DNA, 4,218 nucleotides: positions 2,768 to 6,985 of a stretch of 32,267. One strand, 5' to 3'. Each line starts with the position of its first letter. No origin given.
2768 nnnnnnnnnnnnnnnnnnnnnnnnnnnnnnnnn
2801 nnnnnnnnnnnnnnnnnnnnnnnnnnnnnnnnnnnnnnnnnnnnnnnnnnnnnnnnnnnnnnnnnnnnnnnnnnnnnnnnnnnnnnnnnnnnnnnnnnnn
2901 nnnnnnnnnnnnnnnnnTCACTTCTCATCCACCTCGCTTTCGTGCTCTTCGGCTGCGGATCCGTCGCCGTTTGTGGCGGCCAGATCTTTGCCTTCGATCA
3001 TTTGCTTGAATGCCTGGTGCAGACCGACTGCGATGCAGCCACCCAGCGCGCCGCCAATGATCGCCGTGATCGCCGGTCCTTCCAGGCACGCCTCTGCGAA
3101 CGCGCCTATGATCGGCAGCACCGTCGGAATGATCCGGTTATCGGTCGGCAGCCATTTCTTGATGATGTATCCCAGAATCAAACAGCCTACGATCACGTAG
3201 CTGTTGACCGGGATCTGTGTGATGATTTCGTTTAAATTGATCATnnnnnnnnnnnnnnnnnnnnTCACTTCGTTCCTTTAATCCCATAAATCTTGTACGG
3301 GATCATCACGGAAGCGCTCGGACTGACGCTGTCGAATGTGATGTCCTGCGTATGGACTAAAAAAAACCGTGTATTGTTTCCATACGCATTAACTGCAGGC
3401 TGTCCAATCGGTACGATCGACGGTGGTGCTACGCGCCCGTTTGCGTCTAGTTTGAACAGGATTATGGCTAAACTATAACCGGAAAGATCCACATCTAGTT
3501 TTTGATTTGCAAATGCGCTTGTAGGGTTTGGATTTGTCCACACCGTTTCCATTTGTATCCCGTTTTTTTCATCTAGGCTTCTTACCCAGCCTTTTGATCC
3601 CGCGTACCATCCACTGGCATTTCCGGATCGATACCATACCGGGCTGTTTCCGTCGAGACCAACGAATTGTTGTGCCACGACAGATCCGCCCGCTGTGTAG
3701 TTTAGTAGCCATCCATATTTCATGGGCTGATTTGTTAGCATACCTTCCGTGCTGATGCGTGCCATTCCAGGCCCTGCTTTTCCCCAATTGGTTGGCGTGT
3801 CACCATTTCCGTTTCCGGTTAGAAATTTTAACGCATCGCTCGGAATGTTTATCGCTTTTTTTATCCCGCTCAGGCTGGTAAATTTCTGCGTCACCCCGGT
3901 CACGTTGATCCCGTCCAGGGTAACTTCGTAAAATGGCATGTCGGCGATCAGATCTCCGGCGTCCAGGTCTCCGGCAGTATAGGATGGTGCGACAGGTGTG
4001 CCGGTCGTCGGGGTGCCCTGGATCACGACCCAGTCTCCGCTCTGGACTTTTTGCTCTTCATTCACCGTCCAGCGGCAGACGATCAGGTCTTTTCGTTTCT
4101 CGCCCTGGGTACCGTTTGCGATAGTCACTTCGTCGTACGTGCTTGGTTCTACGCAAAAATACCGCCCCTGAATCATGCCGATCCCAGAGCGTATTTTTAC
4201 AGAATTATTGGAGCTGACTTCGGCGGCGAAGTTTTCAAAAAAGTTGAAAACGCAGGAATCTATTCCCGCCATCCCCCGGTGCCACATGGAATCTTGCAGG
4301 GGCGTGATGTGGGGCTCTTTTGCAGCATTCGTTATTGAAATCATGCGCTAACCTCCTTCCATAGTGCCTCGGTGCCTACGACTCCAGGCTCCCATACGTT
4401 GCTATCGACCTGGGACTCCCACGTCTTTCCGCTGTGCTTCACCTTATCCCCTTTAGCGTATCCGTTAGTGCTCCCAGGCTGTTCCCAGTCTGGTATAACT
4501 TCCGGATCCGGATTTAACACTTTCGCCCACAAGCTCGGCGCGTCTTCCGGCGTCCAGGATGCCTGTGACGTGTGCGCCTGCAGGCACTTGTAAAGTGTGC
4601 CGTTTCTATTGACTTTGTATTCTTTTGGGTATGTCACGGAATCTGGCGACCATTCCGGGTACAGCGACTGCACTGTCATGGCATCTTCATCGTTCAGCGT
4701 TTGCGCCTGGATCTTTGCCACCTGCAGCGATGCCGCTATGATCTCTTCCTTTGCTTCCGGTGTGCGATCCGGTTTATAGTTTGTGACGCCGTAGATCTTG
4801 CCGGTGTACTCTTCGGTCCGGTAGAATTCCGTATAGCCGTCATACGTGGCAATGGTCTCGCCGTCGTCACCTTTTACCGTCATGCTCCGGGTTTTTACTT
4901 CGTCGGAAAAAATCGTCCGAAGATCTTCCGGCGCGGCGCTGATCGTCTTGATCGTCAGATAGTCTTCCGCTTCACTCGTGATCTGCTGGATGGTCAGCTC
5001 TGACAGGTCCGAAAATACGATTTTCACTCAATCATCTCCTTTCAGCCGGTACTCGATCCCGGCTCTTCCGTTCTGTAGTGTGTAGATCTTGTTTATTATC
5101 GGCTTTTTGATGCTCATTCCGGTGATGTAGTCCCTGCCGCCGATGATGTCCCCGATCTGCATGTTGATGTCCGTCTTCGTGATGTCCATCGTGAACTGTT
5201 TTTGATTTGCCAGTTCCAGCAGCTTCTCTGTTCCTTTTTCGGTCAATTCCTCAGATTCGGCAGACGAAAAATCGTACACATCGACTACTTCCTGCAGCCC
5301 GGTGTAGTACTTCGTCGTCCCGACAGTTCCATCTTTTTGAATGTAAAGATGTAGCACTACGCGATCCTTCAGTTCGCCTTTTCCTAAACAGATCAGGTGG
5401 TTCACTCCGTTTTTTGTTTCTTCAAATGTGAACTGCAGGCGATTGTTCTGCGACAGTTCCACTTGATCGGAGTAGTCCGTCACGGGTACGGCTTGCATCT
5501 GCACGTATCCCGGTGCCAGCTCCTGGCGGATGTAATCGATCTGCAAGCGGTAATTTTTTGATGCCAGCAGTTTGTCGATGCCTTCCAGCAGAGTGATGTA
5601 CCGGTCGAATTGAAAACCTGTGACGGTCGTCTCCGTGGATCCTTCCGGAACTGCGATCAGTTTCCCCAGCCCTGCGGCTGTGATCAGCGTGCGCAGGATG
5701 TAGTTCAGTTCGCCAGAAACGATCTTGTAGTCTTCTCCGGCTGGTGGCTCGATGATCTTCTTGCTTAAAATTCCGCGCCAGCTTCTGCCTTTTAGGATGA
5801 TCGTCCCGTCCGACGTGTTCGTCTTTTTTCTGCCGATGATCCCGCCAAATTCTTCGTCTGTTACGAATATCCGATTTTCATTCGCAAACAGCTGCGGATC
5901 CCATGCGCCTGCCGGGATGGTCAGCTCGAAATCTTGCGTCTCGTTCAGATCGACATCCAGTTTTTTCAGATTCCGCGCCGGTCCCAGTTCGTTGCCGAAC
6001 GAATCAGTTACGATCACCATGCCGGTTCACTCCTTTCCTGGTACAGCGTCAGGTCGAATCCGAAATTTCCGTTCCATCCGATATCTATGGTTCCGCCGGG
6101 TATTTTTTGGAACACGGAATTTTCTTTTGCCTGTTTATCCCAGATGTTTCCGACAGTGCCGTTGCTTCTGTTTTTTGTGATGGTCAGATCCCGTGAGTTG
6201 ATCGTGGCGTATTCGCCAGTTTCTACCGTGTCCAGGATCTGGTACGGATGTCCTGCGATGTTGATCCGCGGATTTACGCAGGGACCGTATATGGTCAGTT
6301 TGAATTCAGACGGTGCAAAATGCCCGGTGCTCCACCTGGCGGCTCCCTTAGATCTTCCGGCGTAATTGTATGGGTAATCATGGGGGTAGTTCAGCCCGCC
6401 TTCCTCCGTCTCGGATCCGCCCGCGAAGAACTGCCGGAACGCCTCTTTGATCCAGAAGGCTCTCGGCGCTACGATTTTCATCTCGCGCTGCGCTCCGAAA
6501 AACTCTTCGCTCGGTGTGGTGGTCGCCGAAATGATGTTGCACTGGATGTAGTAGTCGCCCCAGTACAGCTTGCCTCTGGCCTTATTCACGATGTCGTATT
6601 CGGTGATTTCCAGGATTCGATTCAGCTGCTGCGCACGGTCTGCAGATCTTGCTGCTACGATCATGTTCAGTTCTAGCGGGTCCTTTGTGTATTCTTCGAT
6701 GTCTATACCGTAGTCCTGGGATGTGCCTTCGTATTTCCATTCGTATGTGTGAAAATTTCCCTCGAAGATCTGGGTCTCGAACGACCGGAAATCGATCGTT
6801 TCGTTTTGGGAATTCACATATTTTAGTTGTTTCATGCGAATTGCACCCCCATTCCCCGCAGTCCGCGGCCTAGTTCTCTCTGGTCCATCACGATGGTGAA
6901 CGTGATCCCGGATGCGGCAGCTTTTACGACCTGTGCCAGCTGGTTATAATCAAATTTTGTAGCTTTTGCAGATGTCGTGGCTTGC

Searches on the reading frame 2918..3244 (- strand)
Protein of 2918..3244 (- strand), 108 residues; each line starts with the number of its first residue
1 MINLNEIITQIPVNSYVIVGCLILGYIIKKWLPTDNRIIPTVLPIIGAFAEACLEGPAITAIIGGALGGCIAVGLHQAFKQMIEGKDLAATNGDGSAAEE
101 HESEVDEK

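Call 15: search_protein_families(library=pfam, max_evalue=0.01, proteins=[window:2918-3244:-])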
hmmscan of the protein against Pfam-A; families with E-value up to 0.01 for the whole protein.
window:2918-3244:- (108 aa): 2 families
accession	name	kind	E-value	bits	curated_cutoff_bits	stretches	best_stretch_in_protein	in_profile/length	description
PF16079.10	Phage_holin_5_2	-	9.2e-11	42.3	29.2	1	17-82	1-76/76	Phage holin family Hol44, in holin superfamily V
PF06946.16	Phage_holin_5_1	-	0.0065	17.3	22.4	1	26-81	30-83/93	Bacteriophage A118-like holin, Hol118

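Call 16: search_protein_families(library=phrogs, max_evalue=0.001, proteins=[window:2918-3244:-])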
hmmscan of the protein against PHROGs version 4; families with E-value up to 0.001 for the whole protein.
window:2918-3244:- (108 aa): 2 families
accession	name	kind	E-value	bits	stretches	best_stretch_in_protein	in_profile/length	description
phrog_1129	-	lysis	1.4e-15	58.1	1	15-86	12-84/86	holin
phrog_1299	-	lysis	4.6e-05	24.1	1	21-94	17-95/100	holin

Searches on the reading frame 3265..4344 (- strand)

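Call 15: search_protein_families(library=pfam, max_evalue=0.01, proteins=[window:3265-4344:-])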
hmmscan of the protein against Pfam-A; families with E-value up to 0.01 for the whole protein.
window:3265-4344:- (359 aa): 1 family
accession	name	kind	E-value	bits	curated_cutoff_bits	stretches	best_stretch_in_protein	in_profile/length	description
PF05587.19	Anth_Ig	-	0.0044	17.8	26.9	1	58-102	9-52/102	Anthrax receptor extracellular domain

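Call 16: search_protein_families(library=phrogs, max_evalue=0.001, proteins=[window:3265-4344:-])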
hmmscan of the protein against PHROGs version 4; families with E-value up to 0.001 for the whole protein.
window:3265-4344:- (359 aa): 5 families
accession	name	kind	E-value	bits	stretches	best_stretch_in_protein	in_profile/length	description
phrog_9994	-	unknown function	4.5e-55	188.2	1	4-165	4-165/294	-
phrog_25635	-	unknown function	1.6e-45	156.7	1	4-156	4-155/319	-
phrog_13141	-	unknown function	1.7e-44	153.3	1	4-157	6-160/297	-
phrog_13571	-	head and packaging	0.00033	21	1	47-152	46-149/356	virion structural protein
phrog_17342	-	unknown function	0.00075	19.9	0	43-127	50-129/326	-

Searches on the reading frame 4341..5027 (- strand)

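Call 15: search_protein_families(library=pfam, max_evalue=0.01, proteins=[window:4341-5027:-])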
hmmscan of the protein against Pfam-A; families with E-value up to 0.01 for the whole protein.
window:4341-5027:- (228 aa): 1 family
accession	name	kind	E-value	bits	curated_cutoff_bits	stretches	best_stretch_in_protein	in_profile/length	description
PF02839.19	CBM_5_12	-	7.5e-16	58.3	26.2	2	126-167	2-43/44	Carbohydrate-binding module family 5/12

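Call 16: search_protein_families(library=phrogs, max_evalue=0.001, proteins=[window:4341-5027:-])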
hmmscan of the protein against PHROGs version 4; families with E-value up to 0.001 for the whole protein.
window:4341-5027:- (228 aa): 4 families
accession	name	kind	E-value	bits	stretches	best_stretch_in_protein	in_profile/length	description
phrog_30034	-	unknown function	1e-60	206.8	2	106-227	132-261/263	-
phrog_18593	-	unknown function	1.1e-24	88.6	1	109-227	11-129/188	-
phrog_12931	-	unknown function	2.5e-23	83.5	1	1-93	4-95/123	-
phrog_27545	-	unknown function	2.4e-14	54.8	1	97-170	6-82/146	-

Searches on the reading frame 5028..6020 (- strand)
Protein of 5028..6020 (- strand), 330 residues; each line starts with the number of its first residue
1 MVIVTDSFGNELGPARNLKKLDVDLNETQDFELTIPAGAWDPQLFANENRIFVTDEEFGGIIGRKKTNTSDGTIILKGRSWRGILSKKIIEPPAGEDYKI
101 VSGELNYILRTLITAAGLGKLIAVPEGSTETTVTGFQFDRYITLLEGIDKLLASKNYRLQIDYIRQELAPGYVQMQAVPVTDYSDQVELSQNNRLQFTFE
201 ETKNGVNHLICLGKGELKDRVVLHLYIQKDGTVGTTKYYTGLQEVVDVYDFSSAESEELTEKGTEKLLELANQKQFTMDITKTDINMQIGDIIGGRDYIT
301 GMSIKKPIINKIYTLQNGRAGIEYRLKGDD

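Call 15: search_protein_families(library=pfam, max_evalue=0.01, proteins=[window:5028-6020:-])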
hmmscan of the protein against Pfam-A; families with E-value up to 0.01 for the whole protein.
window:5028-6020:- (330 aa): 1 family
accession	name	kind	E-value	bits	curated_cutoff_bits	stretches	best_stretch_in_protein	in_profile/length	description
PF14594.13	Sipho_Gp37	-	2.5e-10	40.3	26.2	1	25-318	27-360/370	Siphovirus ReqiPepy6 Gp37-like protein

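Call 16: search_protein_families(library=phrogs, max_evalue=0.001, proteins=[window:5028-6020:-])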
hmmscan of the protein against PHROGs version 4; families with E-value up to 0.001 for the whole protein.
window:5028-6020:- (330 aa): 1 family
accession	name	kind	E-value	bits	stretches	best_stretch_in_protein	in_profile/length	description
phrog_538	-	tail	1.5e-72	246.3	1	2-328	31-375/684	minor tail protein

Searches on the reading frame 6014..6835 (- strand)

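Call 15: search_protein_families(library=pfam, max_evalue=0.01, proteins=[window:6014-6835:-])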
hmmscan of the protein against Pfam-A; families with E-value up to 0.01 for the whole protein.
window:6014-6835:- (273 aa): 0 families

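Call 16: search_protein_families(library=phrogs, max_evalue=0.001, proteins=[window:6014-6835:-])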
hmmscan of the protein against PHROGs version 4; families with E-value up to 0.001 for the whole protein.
window:6014-6835:- (273 aa): 1 family
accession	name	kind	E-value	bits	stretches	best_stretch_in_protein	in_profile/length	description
phrog_33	-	tail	3.9e-09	37.1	1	27-261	66-268/651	distal tail protein Dit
